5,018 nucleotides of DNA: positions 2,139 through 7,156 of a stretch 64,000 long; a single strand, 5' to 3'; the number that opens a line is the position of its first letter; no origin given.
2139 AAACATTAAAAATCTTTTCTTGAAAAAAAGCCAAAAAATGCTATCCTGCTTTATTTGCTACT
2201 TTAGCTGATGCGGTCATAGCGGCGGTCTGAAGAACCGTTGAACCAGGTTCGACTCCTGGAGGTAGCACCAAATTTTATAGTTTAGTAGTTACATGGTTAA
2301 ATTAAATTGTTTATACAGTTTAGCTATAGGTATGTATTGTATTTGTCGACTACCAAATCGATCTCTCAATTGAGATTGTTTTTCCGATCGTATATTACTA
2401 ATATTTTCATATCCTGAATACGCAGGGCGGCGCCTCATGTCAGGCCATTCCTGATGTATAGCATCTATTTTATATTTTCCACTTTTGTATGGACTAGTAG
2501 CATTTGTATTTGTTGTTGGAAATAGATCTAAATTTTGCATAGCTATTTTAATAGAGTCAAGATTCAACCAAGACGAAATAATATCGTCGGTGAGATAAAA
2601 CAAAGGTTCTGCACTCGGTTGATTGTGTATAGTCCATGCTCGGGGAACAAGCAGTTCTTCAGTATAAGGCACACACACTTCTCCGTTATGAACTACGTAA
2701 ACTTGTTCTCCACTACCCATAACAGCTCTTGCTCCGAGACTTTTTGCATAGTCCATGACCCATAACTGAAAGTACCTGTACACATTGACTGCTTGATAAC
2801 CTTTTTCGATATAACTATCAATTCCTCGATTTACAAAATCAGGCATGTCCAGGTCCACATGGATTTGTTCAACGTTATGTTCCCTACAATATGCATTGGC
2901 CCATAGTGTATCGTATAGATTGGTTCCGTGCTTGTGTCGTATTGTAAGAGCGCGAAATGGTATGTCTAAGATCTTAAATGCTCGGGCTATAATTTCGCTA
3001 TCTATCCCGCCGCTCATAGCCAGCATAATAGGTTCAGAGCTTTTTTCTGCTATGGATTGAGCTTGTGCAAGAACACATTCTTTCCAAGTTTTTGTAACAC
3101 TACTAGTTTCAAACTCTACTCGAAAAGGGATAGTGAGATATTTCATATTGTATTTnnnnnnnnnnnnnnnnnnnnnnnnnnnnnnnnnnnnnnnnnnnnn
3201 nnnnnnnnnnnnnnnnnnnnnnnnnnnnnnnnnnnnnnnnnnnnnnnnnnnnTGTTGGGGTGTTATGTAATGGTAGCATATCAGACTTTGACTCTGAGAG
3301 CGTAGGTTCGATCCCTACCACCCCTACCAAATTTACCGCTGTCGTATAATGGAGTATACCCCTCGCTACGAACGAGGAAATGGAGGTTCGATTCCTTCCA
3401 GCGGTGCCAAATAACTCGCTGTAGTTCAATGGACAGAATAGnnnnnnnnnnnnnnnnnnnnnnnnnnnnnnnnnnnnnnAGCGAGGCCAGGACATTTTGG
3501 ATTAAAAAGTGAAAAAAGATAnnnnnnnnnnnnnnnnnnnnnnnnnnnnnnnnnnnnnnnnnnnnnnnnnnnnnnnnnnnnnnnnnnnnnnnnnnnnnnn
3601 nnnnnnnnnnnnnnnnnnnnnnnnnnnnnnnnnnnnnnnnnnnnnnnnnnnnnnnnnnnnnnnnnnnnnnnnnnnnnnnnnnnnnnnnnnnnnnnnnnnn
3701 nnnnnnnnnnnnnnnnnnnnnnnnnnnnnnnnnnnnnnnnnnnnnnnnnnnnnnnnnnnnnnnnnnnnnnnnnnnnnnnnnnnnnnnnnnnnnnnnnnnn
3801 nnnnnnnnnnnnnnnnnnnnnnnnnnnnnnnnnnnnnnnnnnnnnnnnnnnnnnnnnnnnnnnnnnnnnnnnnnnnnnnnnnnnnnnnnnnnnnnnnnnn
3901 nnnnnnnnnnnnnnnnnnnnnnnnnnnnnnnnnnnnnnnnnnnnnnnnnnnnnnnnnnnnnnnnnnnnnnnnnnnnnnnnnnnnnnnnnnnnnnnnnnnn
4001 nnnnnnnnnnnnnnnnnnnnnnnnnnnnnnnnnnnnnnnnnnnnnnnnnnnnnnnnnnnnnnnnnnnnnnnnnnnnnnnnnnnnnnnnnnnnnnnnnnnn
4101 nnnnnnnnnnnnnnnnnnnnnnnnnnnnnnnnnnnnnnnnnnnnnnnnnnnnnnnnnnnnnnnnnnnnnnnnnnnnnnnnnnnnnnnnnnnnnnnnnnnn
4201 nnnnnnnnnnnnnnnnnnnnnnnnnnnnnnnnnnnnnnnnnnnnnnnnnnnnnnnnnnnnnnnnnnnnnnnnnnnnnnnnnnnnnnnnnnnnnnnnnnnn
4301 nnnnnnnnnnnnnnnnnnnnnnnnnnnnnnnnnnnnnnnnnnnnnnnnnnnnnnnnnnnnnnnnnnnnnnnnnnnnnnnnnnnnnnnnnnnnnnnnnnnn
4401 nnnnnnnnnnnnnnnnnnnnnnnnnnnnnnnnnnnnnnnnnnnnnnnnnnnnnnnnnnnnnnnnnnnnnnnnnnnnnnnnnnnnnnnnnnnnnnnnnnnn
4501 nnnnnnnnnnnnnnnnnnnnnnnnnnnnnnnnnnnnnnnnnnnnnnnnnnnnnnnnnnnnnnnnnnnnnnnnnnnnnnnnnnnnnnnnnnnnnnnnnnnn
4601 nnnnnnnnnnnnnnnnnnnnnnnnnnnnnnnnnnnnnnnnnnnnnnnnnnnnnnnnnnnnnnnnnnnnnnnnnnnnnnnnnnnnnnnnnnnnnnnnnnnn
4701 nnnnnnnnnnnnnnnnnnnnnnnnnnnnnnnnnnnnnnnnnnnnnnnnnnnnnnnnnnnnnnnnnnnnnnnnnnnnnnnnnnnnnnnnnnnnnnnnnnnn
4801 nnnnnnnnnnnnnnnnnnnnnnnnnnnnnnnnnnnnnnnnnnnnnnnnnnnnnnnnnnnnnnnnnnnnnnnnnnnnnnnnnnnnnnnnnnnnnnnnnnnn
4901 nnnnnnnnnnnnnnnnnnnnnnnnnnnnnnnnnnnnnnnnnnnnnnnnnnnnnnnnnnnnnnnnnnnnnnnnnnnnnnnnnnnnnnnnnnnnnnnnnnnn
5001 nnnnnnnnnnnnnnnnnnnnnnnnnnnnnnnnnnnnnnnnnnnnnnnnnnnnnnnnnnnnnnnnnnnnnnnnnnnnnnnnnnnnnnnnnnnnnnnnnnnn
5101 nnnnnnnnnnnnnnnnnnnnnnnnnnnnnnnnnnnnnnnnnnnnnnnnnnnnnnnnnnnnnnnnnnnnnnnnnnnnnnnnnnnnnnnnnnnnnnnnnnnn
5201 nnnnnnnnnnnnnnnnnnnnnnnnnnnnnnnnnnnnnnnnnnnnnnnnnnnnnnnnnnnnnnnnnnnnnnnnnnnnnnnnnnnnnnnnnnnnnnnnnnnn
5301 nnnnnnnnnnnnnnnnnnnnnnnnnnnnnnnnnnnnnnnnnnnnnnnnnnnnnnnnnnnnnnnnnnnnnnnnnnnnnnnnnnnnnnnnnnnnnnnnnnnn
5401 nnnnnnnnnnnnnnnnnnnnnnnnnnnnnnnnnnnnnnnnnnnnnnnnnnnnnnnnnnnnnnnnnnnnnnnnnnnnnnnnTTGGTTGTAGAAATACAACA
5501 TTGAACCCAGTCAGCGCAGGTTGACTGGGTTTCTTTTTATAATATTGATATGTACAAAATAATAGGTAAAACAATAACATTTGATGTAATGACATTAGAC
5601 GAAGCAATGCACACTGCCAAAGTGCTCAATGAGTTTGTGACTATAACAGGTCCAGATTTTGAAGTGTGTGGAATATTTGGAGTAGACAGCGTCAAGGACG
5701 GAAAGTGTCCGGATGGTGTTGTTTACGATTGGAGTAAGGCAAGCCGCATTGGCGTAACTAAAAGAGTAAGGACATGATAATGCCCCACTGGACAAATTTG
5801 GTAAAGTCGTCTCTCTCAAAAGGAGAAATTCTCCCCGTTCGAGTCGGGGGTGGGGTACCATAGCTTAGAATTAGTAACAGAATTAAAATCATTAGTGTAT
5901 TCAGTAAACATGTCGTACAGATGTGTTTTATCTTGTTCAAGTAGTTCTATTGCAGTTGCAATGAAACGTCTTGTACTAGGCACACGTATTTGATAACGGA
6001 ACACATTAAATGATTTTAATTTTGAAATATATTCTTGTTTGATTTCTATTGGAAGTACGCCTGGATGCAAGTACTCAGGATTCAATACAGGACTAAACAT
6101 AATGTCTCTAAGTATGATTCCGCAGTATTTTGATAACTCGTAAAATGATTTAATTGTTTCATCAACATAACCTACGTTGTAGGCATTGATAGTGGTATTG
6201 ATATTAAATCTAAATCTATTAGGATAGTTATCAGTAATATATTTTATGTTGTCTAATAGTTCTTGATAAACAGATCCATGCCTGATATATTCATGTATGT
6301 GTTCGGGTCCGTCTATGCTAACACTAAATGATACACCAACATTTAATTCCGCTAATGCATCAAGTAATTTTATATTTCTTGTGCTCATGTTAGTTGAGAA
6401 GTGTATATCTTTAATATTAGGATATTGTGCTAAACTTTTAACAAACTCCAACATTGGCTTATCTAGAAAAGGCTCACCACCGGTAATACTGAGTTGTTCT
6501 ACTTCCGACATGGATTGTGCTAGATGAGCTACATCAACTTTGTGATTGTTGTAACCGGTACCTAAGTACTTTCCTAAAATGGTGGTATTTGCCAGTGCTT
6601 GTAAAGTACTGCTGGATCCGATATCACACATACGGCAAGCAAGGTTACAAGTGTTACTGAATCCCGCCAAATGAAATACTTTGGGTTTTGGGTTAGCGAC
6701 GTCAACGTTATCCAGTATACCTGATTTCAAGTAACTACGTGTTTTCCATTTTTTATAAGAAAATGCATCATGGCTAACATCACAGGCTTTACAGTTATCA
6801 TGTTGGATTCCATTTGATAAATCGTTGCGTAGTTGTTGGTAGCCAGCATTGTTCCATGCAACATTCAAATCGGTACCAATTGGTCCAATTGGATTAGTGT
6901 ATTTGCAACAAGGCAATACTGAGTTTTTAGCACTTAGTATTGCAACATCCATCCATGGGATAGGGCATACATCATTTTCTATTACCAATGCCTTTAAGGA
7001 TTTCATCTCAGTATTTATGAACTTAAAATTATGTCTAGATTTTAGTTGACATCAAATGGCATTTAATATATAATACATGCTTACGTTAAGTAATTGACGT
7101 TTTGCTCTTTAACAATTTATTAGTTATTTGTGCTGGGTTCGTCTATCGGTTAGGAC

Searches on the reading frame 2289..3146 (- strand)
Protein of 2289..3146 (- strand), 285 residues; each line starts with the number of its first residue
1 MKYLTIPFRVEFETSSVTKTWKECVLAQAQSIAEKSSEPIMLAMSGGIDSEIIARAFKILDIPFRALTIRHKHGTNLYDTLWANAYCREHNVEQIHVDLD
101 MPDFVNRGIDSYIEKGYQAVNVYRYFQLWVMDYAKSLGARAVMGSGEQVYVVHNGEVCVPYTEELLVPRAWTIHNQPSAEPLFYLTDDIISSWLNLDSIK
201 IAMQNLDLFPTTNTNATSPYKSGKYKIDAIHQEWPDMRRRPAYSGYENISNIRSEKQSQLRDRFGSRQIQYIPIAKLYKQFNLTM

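Call 38: search_protein_families(library=pfam, proteins=[window:2289-3146:-], max_evalue=0.01)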
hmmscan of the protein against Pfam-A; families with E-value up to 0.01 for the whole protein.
window:2289-3146:- (285 aa): 1 family
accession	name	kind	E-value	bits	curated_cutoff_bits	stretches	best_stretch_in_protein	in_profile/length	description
PF00733.27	Asn_synthase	-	0.0012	19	21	1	26-114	6-93/354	Asparagine synthase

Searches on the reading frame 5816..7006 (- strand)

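Call 38: search_protein_families(library=pfam, proteins=[window:5816-7006:-], max_evalue=0.01)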
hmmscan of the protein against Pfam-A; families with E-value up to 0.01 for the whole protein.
window:5816-7006:- (396 aa): 3 families
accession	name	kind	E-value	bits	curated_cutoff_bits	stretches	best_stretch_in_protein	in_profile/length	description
PF04055.27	Radical_SAM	-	8.7e-18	65.5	29.5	1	116-285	3-163/166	Radical SAM superfamily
PF13353.11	Fer4_12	-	0.00052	20.8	22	1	116-225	11-113/137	4Fe-4S single cluster domain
PF13186.11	SPASM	-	0.0014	19.3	21.5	1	14-76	1-67/67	Iron-sulfur cluster-binding domain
